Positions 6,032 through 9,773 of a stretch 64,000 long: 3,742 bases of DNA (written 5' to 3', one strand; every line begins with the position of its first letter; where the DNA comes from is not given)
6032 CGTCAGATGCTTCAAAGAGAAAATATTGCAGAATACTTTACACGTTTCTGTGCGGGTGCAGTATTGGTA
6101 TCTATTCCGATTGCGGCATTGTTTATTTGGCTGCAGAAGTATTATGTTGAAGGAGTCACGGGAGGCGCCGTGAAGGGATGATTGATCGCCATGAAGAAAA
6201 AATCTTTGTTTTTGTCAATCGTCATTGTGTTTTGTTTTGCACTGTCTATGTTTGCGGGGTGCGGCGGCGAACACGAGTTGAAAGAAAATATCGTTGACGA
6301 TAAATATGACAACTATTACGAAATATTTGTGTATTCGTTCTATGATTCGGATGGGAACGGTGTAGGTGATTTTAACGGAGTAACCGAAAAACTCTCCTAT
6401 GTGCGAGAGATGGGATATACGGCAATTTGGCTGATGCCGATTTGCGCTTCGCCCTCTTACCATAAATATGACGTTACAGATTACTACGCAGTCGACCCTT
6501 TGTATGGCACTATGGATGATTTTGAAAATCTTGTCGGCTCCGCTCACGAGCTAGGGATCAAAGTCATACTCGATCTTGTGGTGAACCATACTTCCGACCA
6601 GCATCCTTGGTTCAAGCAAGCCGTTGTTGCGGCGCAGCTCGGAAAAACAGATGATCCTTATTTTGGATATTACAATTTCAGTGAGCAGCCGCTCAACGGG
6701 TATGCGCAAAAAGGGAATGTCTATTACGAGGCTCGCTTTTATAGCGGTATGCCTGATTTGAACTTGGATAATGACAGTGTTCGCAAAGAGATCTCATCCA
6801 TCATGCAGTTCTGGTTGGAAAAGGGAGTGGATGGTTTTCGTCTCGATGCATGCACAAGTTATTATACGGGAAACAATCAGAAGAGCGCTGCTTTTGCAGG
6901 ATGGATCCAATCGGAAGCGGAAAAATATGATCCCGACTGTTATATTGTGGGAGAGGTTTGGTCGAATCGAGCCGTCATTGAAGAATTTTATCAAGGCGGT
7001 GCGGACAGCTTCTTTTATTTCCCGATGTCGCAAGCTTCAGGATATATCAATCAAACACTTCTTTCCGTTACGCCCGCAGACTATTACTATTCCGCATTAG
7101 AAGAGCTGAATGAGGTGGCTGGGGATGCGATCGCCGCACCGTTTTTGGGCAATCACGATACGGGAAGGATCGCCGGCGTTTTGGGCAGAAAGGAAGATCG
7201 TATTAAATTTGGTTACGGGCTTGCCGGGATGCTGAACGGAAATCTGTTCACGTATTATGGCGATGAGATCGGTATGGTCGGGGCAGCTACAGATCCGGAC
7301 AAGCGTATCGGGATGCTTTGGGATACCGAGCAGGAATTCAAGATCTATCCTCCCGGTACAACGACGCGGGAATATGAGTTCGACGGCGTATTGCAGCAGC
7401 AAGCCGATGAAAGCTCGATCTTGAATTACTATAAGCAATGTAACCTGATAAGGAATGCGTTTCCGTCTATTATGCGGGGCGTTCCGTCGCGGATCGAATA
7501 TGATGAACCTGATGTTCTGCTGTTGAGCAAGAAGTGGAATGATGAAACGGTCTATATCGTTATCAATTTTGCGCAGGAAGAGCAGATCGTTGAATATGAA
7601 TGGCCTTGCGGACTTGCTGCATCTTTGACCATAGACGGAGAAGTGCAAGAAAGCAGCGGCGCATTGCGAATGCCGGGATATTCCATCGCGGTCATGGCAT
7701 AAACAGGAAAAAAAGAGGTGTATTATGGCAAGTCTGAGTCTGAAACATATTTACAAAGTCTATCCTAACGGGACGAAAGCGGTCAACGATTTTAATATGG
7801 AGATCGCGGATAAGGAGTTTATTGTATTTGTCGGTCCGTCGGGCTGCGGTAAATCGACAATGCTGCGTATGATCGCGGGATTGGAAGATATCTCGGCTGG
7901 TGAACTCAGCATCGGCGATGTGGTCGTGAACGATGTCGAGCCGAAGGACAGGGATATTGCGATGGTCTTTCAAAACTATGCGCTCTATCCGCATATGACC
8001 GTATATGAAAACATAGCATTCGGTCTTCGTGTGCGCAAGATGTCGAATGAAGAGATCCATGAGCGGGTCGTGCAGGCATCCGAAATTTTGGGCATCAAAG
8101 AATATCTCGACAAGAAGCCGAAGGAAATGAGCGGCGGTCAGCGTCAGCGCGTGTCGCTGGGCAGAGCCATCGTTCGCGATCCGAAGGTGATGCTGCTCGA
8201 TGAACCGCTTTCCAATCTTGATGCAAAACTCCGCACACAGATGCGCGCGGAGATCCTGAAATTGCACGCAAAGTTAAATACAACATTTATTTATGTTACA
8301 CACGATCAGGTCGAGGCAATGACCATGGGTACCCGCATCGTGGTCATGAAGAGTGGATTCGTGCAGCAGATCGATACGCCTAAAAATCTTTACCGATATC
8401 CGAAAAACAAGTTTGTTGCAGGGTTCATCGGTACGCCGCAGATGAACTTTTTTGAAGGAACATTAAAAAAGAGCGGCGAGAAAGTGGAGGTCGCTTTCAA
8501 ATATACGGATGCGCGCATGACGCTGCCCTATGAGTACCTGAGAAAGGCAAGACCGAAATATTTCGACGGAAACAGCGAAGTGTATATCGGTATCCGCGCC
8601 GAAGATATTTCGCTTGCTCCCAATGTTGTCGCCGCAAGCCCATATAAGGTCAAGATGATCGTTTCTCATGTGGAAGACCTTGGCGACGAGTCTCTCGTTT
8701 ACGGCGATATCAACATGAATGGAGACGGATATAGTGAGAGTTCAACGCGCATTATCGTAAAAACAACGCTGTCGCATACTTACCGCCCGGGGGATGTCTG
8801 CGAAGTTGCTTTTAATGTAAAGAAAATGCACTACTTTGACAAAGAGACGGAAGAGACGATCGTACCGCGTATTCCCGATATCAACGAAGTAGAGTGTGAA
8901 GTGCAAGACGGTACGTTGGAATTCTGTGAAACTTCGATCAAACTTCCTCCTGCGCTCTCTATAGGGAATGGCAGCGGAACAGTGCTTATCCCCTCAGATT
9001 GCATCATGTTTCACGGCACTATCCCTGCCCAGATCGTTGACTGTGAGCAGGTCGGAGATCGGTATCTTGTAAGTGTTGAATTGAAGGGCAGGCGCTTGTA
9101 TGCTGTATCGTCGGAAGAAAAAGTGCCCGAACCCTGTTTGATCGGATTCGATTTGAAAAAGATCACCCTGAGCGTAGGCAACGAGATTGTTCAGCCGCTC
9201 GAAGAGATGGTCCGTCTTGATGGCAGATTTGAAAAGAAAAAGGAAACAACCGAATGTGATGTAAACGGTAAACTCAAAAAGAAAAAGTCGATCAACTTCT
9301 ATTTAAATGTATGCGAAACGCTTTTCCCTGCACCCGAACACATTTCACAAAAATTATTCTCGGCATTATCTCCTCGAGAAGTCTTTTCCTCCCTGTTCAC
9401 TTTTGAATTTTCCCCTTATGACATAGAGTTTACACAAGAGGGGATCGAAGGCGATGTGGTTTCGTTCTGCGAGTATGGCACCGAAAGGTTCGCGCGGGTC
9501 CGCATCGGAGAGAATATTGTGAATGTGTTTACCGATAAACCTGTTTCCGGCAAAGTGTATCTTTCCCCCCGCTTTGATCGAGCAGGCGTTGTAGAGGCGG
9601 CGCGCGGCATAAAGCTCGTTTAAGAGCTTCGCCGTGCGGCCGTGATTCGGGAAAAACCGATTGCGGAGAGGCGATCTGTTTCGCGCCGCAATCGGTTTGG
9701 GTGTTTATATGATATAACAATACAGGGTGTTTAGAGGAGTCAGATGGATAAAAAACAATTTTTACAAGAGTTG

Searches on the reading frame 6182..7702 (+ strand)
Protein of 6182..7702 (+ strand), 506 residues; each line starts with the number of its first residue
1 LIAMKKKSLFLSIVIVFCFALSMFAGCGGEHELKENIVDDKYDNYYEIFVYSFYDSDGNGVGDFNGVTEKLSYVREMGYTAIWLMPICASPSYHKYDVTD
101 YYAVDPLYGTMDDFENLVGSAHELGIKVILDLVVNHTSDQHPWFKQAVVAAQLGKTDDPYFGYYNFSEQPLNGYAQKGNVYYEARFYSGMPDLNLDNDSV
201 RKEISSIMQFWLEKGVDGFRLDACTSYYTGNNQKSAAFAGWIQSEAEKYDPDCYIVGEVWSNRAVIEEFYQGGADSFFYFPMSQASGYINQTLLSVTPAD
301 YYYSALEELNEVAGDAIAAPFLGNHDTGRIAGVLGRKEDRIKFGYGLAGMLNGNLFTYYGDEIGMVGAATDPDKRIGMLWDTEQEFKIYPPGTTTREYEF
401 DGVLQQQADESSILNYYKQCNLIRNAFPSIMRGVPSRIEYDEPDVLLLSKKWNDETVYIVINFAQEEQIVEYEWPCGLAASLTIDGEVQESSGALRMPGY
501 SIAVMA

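Call 53: search_protein_families(library=pfam, proteins=[window:6182-7702:+], max_evalue=0.0001)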
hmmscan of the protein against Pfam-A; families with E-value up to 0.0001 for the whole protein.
window:6182-7702:+ (506 aa): 1 family
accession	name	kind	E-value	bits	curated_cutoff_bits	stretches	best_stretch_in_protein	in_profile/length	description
PF00128.31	Alpha-amylase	-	2.4e-82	278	22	1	48-432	2-445/446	Alpha amylase, catalytic domain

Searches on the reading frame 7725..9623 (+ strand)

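Call 53: search_protein_families(library=pfam, proteins=[window:7725-9623:+], max_evalue=0.0001)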
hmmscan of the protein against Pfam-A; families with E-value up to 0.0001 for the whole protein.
window:7725-9623:+ (632 aa): 5 families
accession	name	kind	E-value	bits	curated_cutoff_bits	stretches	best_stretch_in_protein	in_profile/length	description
PF00005.33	ABC_tran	-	1.2e-31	110.6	25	1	21-162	2-136/137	ABC transporter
PF17912.7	OB_MalK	-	2.2e-08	35.3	27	1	236-295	1-53/53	MalK OB fold domain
PF08402.16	TOBE_2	-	2.1e-07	31.4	21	0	288-371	1-76/76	TOBE domain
PF02463.25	SMC_N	-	1.2e-06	28.6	40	1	28-204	22-208/220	RecF/RecN/SMC N terminal domain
PF13304.12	AAA_21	-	1.2e-05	26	27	0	145-195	248-300/304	AAA domain, putative AbiEii toxin, Type IV TA system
